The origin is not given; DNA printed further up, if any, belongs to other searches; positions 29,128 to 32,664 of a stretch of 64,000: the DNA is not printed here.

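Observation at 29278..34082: ABC importer whose double permease is fused to an extracellular LVIVD beta-propeller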

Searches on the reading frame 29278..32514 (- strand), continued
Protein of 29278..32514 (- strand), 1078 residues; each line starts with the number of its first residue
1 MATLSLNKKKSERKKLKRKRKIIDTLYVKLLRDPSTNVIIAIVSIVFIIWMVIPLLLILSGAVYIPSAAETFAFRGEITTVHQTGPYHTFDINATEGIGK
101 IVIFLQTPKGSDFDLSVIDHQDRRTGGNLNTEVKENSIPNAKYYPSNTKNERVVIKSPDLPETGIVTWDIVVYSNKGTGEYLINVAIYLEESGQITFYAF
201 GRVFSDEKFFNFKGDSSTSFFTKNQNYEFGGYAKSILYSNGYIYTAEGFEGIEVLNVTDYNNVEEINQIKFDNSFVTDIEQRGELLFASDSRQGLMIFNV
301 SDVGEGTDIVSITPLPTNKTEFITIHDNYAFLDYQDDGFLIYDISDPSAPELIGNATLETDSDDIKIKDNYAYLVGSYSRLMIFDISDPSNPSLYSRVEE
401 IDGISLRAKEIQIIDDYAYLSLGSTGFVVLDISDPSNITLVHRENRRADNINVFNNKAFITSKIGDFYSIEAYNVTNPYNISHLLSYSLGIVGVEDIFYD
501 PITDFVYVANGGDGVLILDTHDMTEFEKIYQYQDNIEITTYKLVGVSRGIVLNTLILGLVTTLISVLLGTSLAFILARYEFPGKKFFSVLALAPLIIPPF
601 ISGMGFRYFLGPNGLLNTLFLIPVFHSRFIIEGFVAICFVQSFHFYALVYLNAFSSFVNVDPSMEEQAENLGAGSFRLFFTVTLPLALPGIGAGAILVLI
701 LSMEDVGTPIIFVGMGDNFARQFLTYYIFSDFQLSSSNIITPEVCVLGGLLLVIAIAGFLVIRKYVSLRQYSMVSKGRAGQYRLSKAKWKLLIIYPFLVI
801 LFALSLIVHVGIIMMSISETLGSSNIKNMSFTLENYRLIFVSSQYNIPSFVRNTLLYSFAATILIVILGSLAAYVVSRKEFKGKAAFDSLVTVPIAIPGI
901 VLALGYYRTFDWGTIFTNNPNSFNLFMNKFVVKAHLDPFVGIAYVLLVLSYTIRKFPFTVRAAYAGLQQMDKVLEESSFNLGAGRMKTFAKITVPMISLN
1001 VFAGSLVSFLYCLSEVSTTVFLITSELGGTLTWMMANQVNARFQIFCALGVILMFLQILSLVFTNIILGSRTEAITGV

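Call 9: find_homologous_proteins(query=window:29278-32514:-, max_evalue=0.00001)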
Query window:29278-32514:- (1078 aa): 1225 proteins with E <= 0.00001 among 8000 candidates; the best 120 are listed.
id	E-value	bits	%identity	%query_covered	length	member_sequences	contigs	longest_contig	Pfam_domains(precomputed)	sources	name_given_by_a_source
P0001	0.0e+0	2362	100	100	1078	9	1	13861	PF00528.28,PF08309.18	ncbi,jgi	ncbi:MAG: ABC transporter permease subunit [Candidatus Heimdallarchaeaceae archaeon]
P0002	0.0e+0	1774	74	100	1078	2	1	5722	PF00528.28,PF08309.18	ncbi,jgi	ncbi:MAG: ABC transporter permease subunit [Candidatus Heimdallarchaeaceae archaeon]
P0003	0.0e+0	1622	68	100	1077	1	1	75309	PF00528.28,PF08309.18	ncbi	-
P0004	0.0e+0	1150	52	98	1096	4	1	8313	PF00528.28,PF08309.18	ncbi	-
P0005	0.0e+0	1129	52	99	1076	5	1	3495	PF00528.28,PF08309.18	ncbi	ncbi:MAG: ABC transporter permease subunit [Candidatus Heimdallarchaeaceae archaeon]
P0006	0.0e+0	1093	56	82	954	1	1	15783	PF00528.28,PF08309.18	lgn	-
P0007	0.0e+0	1092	55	82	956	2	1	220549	PF00528.28,PF08309.18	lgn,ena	-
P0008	0.0e+0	1083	56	81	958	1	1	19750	PF00528.28,PF08309.18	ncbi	-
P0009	0.0e+0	1078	55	81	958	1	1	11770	PF00528.28,PF08309.18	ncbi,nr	ncbi:MAG: ABC transporter permease subunit, partial [Candidatus Heimdallarchaeota archaeon]|nr:ABC t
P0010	0.0e+0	1074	55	83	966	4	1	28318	PF00528.28,PF08309.18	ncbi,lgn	-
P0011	0.0e+0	1073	55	81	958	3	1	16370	PF00528.28,PF08309.18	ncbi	-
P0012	0.0e+0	1072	54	82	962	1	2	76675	PF00528.28,PF08309.18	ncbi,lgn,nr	ncbi:MAG: ABC transporter permease subunit [Candidatus Heimdallarchaeota archaeon]|nr:ABC transporte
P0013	0.0e+0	1072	55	83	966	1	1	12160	PF00528.28,PF08309.18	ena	-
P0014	0.0e+0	1071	55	83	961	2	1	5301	PF00528.28,PF08309.18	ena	-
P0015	0.0e+0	1070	54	82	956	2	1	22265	PF00528.28,PF08309.18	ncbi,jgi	ncbi:MAG: ABC transporter permease subunit [Candidatus Heimdallarchaeaceae archaeon]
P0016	0.0e+0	1067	55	81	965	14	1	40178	PF00528.28,PF08309.18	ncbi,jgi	jgi:ABC-type Fe3+ transport system permease subunit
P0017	0.0e+0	1067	55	82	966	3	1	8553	PF00528.28,PF08309.18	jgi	-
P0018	0.0e+0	1065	56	83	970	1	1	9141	PF00528.28,PF08309.18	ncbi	-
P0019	0.0e+0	1065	54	82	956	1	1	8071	PF00528.28,PF08309.18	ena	-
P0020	0.0e+0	1065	55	81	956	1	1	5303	PF00528.28,PF08309.18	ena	-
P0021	0.0e+0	1063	55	83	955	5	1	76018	PF00528.28,PF08309.18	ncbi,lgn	-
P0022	0.0e+0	1063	54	83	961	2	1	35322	PF00528.28,PF08309.18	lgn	-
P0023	0.0e+0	1063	55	81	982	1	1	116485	PF00528.28,PF08309.18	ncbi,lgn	-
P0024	0.0e+0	1061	54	82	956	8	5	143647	PF00528.28,PF08309.18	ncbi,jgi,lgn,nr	ncbi:MAG: Molybdate/tungstate transport system permease protein WtpB [Candidatus Heimdallarchaeota a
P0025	0.0e+0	1059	55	81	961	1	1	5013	PF00528.28,PF08309.18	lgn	-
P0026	0.0e+0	1057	55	81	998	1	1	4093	PF00528.28,PF08309.18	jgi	jgi:ABC-type Fe3+ transport system permease subunit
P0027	0.0e+0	1057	55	81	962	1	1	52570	PF00528.28,PF08309.18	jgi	-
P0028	0.0e+0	1052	55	82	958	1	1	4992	PF00528.28,PF08309.18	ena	-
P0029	0.0e+0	1051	54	81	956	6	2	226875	PF00528.28,PF08309.18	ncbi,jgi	ncbi:MAG: ABC transporter permease subunit [Candidatus Heimdallarchaeaceae archaeon]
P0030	0.0e+0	1049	55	81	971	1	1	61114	PF00528.28,PF08309.18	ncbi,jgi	ncbi:MAG: ABC transporter permease subunit [Candidatus Heimdallarchaeaceae archaeon]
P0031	0.0e+0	1039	54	81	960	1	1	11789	PF00528.28,PF08309.18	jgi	jgi:ABC-type Fe3+ transport system permease subunit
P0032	0.0e+0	1039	54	81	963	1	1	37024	PF00528.28,PF08309.18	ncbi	-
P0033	1.8e-295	1001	52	83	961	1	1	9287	PF00528.28,PF08309.18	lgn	-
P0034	4.0e-208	712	51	59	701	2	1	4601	PF00528.28,PF08309.18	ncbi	ncbi:MAG: ABC transporter permease subunit, partial [Candidatus Heimdallarchaeaceae archaeon]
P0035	2.9e-87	312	30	20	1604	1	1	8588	PF05694.18,PF01650.24,PF02239.23,PF13620.13,PF09826.16,PF08309.18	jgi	-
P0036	1.2e-70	257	26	20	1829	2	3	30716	PF05694.18,PF00404.25,PF01650.24,PF21959.3,PF24817.2,PF16819.12,PF09826.16,PF08309.18,PF03178.22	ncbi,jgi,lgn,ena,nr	ncbi:MAG: hypothetical protein DRI57_01285 [Deltaproteobacteria bacterium]|nr:MAG: hypothetical prot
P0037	3.9e-66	242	28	19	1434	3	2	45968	PF09826.16,PF08309.18,PF21544.4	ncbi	-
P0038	5.1e-65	238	29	29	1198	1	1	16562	PF17957.8,PF08309.18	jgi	-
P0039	2.3e-64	236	26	28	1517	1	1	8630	PF00801.27,PF13360.14,PF05694.18,PF09826.16,PF08309.18,PF18911.7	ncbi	-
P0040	5.4e-64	235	26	29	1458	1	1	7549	PF00404.25,PF16819.12,PF09826.16,PF08309.18,PF21544.4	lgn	-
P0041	2.3e-61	226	27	29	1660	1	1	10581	PF01650.24,PF08309.18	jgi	jgi:hypothetical protein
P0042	7.9e-61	224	23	27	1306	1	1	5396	PF05694.18,PF09826.16,PF08309.18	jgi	jgi:hypothetical protein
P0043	5.5e-58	215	28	26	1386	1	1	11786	PF05694.18,PF09826.16,PF08309.18,PF21544.4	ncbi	ncbi:LVIVD repeat-containing protein [Chloroflexota bacterium]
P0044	8.5e-56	207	26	28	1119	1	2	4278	PF07495.20,PF22352.3,PF00801.27,PF17963.8,PF27503.1,PF09826.16,PF08309.18,PF18911.7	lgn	-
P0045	2.0e-55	206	24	24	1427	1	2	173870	PF05694.18,PF01650.24,PF13620.13,PF09826.16,PF08309.18,PF18185.8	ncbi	ncbi:C13 family peptidase [Thermodesulfobacteriota bacterium]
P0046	2.2e-55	206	31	28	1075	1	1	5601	PF13860.13,PF09826.16,PF08309.18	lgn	-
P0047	3.8e-55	205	24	18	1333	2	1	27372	PF09826.16,PF08309.18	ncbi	-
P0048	5.8e-52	195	30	15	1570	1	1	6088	PF01435.25,PF03160.21,PF05569.18,PF09826.16,PF08309.18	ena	-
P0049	6.4e-52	195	29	22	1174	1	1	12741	PF13448.12,PF03160.21,PF00028.24,PF08309.18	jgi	jgi:hypothetical protein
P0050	8.8e-52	194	28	24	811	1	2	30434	PF16410.11,PF18962.8,PF09826.16,PF22243.3,PF08309.18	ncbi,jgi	jgi:hypothetical protein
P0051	1.1e-51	194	28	22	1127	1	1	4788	PF19190.7,PF09826.16,PF08309.18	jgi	jgi:hypothetical protein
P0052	2.0e-51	193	29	22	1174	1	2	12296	PF13448.12,PF03160.21,PF00028.24,PF08309.18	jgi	-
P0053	3.7e-51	192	28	19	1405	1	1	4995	PF13715.13,PF25020.2,PF14686.13,PF16371.13,PF15976.12,PF13620.13,PF09826.16,PF08309.18,PF22904.4,PF17210.10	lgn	-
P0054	2.4e-50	189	31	23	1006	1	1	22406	PF18962.8,PF13860.13,PF09826.16,PF08309.18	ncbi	-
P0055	3.8e-50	189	25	30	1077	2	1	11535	PF16819.12,PF13860.13,PF09826.16,PF08309.18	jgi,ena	-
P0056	5.8e-50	188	25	16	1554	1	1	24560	PF22494.4,PF06452.17,PF16819.12,PF09826.16,PF08309.18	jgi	-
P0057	6.9e-50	188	25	30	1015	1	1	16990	PF19190.7,PF22494.4,PF09826.16,PF08309.18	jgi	-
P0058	9.7e-50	187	31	20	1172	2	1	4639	PF13448.12,PF03160.21,PF00028.24,PF08309.18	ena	-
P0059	3.9e-49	185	23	24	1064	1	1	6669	PF05694.18,PF09826.16,PF08309.18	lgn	-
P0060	7.7e-49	184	26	27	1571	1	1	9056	PF09826.16,PF08309.18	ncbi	-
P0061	8.8e-49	184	25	28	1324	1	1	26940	PF16974.12,PF25059.2,PF17957.8,PF08309.18,PF00041.28,PF16656.12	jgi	-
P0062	1.9e-48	183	31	20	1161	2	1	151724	PF03160.21,PF00028.24,PF08309.18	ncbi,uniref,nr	ncbi:cadherin domain-containing protein [Aphanizomenon flos-aquae NRERC-008]|uniref:cadherin domain-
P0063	3.3e-48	182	26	20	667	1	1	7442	PF09826.16,PF08309.18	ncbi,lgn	-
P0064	2.6e-47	179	26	28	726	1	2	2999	PF16819.12,PF09826.16,PF08309.18,PF21544.4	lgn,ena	-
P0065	3.7e-47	179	25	28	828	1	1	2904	PF05694.18,PF18962.8,PF13860.13,PF09826.16,PF08309.18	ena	-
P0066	4.2e-47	179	23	27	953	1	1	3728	PF05694.18,PF13860.13,PF09826.16,PF08309.18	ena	-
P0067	4.7e-47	178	25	23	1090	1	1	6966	PF19190.7,PF22494.4,PF09826.16,PF08309.18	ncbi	-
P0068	6.9e-47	178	31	20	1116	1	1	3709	PF19190.7,PF09826.16,PF08309.18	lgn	-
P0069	2.9e-46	176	28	28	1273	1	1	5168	PF22073.3,PF15780.12,PF07610.18,PF05694.18,PF18962.8,PF09826.16,PF08309.18,PF12371.15,PF22544.3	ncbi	-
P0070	1.7e-45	173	28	24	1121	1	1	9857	PF19190.7,PF22494.4,PF05694.18,PF09826.16,PF08309.18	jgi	jgi:hypothetical protein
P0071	4.5e-45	172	33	16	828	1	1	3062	PF16819.12,PF09826.16,PF08309.18,PF21544.4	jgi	-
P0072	5.1e-45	172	26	25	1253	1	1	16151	PF13860.13,PF09826.16,PF08309.18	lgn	-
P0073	6.2e-45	171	23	22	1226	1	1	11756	PF22494.4,PF09826.16,PF08309.18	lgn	-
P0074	6.9e-45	171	26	31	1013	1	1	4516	PF27332.1,PF17957.8,PF09826.16,PF08309.18,PF19077.7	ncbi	ncbi:MAG: Ig-like domain-containing protein [Candidatus Hodarchaeota archaeon]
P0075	1.2e-44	171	26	35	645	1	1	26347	PF18962.8,PF08309.18,PF21544.4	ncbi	-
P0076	1.6e-44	170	33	11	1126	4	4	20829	PF25788.3,PF09826.16,PF08309.18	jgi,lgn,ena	-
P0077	1.7e-44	170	27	30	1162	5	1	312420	PF09826.16,PF08309.18,PF00041.28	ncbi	-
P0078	2.9e-44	169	26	21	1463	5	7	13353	PF09826.16,PF08309.18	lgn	-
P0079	5.0e-44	168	31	27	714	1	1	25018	PF18962.8,PF09826.16,PF08309.18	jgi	jgi:hypothetical protein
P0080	1.1e-43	167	29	20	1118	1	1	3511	PF09826.16,PF08309.18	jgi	jgi:hypothetical protein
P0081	1.1e-43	167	24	27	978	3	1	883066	PF05694.18,PF09826.16,PF08309.18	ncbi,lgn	-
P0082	1.2e-43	167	28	29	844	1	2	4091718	PF05694.18,PF18962.8,PF09826.16,PF08309.18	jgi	jgi:hypothetical protein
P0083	1.2e-43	167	28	20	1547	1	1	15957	PF19190.7,PF13004.14,PF07705.18,PF09826.16,PF08309.18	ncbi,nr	ncbi:MAG: hypothetical protein D6734_08820 [Candidatus Schekmanbacteria bacterium]|nr:MAG: hypotheti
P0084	1.4e-43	167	23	30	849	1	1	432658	PF18962.8,PF09826.16,PF08309.18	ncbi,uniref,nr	ncbi:hypothetical protein CEE37_05220 [candidate division LCP-89 bacterium B3_LCP]|uniref:Secretion 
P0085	1.7e-43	167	28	19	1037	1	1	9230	PF18962.8,PF09826.16,PF08309.18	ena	-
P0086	1.9e-43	167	26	29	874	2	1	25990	PF22352.3,PF00801.27,PF24517.3,PF09826.16,PF06848.18,PF08309.18,PF18911.7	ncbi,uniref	ncbi:disaggregatase related repeat-containing protein, partial [Methanomethylovorans sp.]|uniref:dis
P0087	1.9e-43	167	26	21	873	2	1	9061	PF07679.23,PF13895.13,PF13927.13,PF09826.16,PF08309.18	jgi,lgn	-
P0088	2.6e-43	166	25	26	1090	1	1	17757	PF09826.16,PF08309.18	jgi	jgi:hypothetical protein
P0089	2.8e-43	166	24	28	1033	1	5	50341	PF05694.18,PF18962.8,PF09826.16,PF08309.18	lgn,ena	-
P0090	2.9e-43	166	28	27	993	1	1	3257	PF18962.8,PF09826.16,PF08309.18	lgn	-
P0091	3.2e-43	166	22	28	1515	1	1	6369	PF22494.4,PF13360.14,PF16819.12,PF09826.16,PF08309.18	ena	-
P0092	3.5e-43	166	29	20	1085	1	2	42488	PF19190.7,PF09826.16,PF08309.18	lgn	-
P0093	5.6e-43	165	32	19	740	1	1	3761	PF18962.8,PF09826.16,PF08309.18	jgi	-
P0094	1.0e-42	164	25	29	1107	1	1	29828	PF13860.13,PF09826.16,PF01436.28,PF08309.18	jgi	jgi:hypothetical protein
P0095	1.1e-42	164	21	27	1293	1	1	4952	PF09826.16,PF08309.18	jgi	-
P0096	1.2e-42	164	26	27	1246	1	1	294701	PF25059.2,PF08309.18,PF21544.4,PF00041.28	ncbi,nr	ncbi:MAG: fibronectin type III domain-containing protein [Elusimicrobia bacterium]|nr:fibronectin ty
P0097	1.2e-42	164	28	27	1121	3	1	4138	PF18962.8,PF09826.16,PF08309.18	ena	-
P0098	1.2e-42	164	26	27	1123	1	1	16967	PF13860.13,PF09826.16,PF08309.18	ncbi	-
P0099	1.4e-42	164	28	23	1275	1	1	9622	PF25174.2,PF16819.12,PF08309.18,PF00041.28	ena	-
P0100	2.0e-42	163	25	23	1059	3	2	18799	PF13860.13,PF09826.16,PF08309.18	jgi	jgi:hypothetical protein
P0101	2.1e-42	163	33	19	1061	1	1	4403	PF13860.13,PF09826.16,PF08309.18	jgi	jgi:hypothetical protein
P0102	2.2e-42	163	25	29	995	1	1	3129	PF22494.4,PF09826.16,PF08309.18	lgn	-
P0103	3.0e-42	163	30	19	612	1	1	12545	PF05694.18,PF09826.16,PF08309.18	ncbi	-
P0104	3.3e-42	162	25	27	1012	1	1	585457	PF13860.13,PF09826.16,PF08309.18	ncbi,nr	ncbi:MAG: hypothetical protein GY835_07920 [bacterium]|nr:hypothetical protein [bacterium]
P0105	4.0e-42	162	23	28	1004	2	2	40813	PF09826.16,PF08309.18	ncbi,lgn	-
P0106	4.2e-42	162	32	12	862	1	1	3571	PF08309.18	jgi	-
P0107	4.9e-42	162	30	19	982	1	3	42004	PF18962.8,PF09826.16,PF08309.18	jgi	jgi:hypothetical protein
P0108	5.4e-42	162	24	31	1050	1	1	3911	PF09826.16,PF08309.18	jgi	jgi:hypothetical protein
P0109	9.5e-42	161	28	19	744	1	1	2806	PF22494.4,PF09826.16,PF08309.18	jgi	-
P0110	9.9e-42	161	25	23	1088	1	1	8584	PF13860.13,PF09826.16,PF08309.18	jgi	-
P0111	1.1e-41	161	26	25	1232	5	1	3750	PF22494.4,PF09826.16,PF08309.18,PF21544.4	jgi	jgi:hypothetical protein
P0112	1.3e-41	160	29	27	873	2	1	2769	PF05694.18,PF09826.16,PF08309.18,PF21544.4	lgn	-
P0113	1.3e-41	160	29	27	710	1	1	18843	PF05694.18,PF09826.16,PF08309.18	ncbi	-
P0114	1.3e-41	160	25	31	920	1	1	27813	PF05694.18,PF09826.16,PF08309.18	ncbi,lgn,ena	-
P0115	1.4e-41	160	27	19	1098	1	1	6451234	PF16819.12,PF13860.13,PF09826.16,PF08309.18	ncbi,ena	-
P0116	1.6e-41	160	24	28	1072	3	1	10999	PF22494.4,PF05694.18,PF09826.16,PF08309.18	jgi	jgi:hypothetical protein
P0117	1.7e-41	160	26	19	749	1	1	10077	PF09826.16,PF08309.18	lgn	-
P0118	1.9e-41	160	32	26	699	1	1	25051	PF05694.18,PF18962.8,PF09826.16,PF08309.18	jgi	jgi:hypothetical protein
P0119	2.0e-41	160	26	22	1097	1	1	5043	PF13360.14,PF13860.13,PF09826.16,PF08309.18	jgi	jgi:hypothetical protein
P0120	2.2e-41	160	30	27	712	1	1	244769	PF18962.8,PF09826.16,PF08309.18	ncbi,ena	-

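Call 13: find_encoding_contigs(protein=P0007, flank=10000, max_places=2)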
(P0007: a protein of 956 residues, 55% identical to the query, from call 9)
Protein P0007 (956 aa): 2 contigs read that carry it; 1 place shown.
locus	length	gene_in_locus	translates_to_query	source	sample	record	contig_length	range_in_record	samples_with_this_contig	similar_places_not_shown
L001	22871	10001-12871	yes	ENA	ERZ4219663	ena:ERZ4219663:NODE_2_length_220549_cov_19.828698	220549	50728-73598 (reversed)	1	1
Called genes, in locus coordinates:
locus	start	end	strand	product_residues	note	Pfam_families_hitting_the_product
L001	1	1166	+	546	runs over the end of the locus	PF01940:DUF92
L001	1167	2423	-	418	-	PF00162:PGK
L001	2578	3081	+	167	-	PF00583:Acetyltransf_1, PF13673:Acetyltransf_10, PF13508:Acetyltransf_7, PF08445:FR47 (weak)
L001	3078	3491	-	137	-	-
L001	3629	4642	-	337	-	-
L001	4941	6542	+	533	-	PF01841:Transglut_core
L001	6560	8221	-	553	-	PF00884:Sulfatase (weak), PF01663:Phosphodiest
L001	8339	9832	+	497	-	PF13416:SBP_bac_8, PF13343:SBP_bac_6, PF13531:SBP_bac_11 (weak)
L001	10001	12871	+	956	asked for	PF08309:LVIVD (faint), PF00528:BPD_transp_1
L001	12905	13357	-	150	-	-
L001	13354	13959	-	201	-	-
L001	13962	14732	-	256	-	-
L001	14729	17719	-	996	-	PF02463:SMC_N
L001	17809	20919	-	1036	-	PF07705:CARDB (faint)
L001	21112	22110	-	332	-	PF01087:GalP_UDP_transf, PF01230:HIT (faint), PF02744:GalP_UDP_tr_C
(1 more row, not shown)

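Call 14: find_encoding_contigs(protein=P0029, flank=10000, max_places=2)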
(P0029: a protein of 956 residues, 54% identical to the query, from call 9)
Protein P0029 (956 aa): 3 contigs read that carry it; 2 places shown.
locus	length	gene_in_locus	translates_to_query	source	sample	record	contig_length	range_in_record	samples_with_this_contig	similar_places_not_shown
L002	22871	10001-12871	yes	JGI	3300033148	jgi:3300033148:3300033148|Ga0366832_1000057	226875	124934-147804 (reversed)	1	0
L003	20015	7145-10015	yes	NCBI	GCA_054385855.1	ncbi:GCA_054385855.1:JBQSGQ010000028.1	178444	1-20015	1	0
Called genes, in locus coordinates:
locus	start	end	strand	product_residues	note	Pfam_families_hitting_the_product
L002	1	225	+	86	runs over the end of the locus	-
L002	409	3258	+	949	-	PF07705:CARDB (faint)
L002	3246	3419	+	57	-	-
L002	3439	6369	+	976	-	PF13175:AAA_15, PF13476:AAA_23, PF02463:SMC_N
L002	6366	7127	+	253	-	-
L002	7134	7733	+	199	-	-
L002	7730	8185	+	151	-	-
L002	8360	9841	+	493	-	PF01547:SBP_bac_1, PF13416:SBP_bac_8, PF13343:SBP_bac_6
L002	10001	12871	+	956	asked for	PF08309:LVIVD (weak), PF00528:BPD_transp_1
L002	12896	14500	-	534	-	PF01841:Transglut_core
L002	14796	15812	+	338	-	-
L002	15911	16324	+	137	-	-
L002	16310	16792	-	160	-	PF00583:Acetyltransf_1, PF13673:Acetyltransf_10, PF13508:Acetyltransf_7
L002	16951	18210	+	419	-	PF00162:PGK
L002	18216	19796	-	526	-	PF01940:DUF92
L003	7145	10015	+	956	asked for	PF08309:LVIVD (weak), PF00528:BPD_transp_1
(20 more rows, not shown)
